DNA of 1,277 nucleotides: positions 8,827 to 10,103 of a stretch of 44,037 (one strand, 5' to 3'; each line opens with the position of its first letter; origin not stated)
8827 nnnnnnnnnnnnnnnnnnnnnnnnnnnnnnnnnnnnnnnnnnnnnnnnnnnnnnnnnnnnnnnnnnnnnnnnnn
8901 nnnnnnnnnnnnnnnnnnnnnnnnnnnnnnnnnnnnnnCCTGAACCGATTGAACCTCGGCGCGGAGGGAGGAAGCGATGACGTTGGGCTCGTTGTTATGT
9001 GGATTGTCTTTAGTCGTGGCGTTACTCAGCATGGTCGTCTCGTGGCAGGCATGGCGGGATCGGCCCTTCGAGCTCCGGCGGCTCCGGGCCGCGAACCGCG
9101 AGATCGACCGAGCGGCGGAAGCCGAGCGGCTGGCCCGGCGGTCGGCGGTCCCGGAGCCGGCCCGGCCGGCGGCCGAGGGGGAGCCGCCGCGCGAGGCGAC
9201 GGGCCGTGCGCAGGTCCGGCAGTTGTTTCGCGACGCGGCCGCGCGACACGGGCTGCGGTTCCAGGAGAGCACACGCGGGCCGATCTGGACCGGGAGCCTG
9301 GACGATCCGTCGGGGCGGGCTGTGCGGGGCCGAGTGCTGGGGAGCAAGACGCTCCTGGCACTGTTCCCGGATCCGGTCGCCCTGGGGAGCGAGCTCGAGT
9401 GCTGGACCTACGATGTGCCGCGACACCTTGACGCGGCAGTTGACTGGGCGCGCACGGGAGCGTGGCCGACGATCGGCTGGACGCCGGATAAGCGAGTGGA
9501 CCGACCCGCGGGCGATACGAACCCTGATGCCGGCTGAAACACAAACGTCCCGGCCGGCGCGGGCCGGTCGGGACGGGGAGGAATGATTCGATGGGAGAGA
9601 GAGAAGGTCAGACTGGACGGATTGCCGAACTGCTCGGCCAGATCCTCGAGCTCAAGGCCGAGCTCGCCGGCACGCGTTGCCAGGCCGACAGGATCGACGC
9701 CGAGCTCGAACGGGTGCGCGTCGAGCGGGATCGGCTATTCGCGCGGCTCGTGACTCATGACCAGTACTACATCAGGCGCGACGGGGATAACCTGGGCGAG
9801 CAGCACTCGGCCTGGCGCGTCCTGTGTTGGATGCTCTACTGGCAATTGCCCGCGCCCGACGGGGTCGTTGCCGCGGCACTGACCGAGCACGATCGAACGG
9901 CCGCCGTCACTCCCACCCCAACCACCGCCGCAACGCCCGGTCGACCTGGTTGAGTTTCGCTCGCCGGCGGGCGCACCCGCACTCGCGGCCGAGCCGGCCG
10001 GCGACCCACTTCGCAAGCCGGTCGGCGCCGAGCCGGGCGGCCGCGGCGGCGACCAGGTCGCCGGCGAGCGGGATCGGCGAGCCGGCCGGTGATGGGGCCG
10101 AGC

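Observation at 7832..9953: Phage-encoded GspG/type-IV-pilin-like prepilin heading a three-gene accessory block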

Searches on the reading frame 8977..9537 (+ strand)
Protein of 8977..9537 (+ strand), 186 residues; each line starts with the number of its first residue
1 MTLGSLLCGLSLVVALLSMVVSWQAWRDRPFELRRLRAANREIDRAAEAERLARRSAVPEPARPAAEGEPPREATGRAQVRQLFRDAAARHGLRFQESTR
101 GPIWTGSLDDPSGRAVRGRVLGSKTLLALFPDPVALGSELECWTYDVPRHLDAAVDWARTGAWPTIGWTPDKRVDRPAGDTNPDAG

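Call 3: search_protein_families(library=pfam, proteins=[window:8977-9537:+], max_evalue=0.1)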
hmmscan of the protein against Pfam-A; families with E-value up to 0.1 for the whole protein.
window:8977-9537:+ (186 aa): 0 families

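Call 4: search_protein_families(library=ncbifam, proteins=[window:8977-9537:+], max_evalue=0.1)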
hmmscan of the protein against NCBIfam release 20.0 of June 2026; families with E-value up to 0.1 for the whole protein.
window:8977-9537:+ (186 aa): 1 family
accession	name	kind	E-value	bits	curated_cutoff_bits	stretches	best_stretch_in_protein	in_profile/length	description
NF040576.1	T2SS_GspM_XpsM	equivalog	0.0023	17.6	60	1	7-102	8-106/180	type II secretion system protein GspM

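Call 53: search_protein_families(library=phrogs, proteins=[window:8977-9537:+], max_evalue=0.01)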
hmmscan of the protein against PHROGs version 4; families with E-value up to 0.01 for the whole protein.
window:8977-9537:+ (186 aa): 0 families

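Call 57: find_homologous_proteins(query=window:8977-9537:+, max_evalue=0.01)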
Query window:8977-9537:+ (186 aa): 1 proteins with E <= 0.01 among 2587 candidates.
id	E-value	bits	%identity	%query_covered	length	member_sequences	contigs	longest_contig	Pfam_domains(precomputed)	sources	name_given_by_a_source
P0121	6.2e-106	370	100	90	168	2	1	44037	-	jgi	jgi:hypothetical protein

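Call 75: search_protein_families(library=padloc, proteins=[window:8977-9537:+], max_evalue=0.01)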
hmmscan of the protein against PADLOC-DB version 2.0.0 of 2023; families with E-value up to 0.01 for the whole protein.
window:8977-9537:+ (186 aa): 0 families

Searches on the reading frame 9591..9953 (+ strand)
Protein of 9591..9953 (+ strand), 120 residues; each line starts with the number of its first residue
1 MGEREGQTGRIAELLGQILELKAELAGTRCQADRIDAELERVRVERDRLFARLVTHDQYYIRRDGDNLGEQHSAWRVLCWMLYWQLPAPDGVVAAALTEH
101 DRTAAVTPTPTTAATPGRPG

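Call 3: search_protein_families(library=pfam, proteins=[window:9591-9953:+], max_evalue=0.1)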
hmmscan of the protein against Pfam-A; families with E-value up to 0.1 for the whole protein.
window:9591-9953:+ (120 aa): 1 family
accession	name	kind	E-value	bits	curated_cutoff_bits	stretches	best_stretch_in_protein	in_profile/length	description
PF09890.14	DUF2117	-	0.039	13.4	25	1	6-42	12-48/325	Uncharacterized protein conserved in archaea (DUF2117)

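Call 4: search_protein_families(library=ncbifam, proteins=[window:9591-9953:+], max_evalue=0.1)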
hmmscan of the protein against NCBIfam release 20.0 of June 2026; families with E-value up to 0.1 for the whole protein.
window:9591-9953:+ (120 aa): 2 families
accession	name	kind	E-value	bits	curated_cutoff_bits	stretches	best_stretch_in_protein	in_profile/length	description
NF004698.0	PRK06034.1-4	equivalog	0.015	14.7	349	1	23-57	8-42/287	hypothetical protein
NF004696.0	PRK06034.1-2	equivalog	0.027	14.1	413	1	22-56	7-41/283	hypothetical protein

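Call 53: search_protein_families(library=phrogs, proteins=[window:9591-9953:+], max_evalue=0.01)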
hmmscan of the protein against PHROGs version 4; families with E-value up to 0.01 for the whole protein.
window:9591-9953:+ (120 aa): 0 families

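Call 74: find_homologous_proteins(query=window:9591-9953:+, max_evalue=0.01)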
Query window:9591-9953:+ (120 aa): 1 proteins with E <= 0.01 among 64 candidates.
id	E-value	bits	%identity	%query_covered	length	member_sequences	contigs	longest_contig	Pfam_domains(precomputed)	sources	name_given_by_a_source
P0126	6.1e-75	267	100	100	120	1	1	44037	-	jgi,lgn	jgi:hypothetical protein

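Call 75: search_protein_families(library=padloc, proteins=[window:9591-9953:+], max_evalue=0.01)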
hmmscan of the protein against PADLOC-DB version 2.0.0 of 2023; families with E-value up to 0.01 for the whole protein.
window:9591-9953:+ (120 aa): 0 families
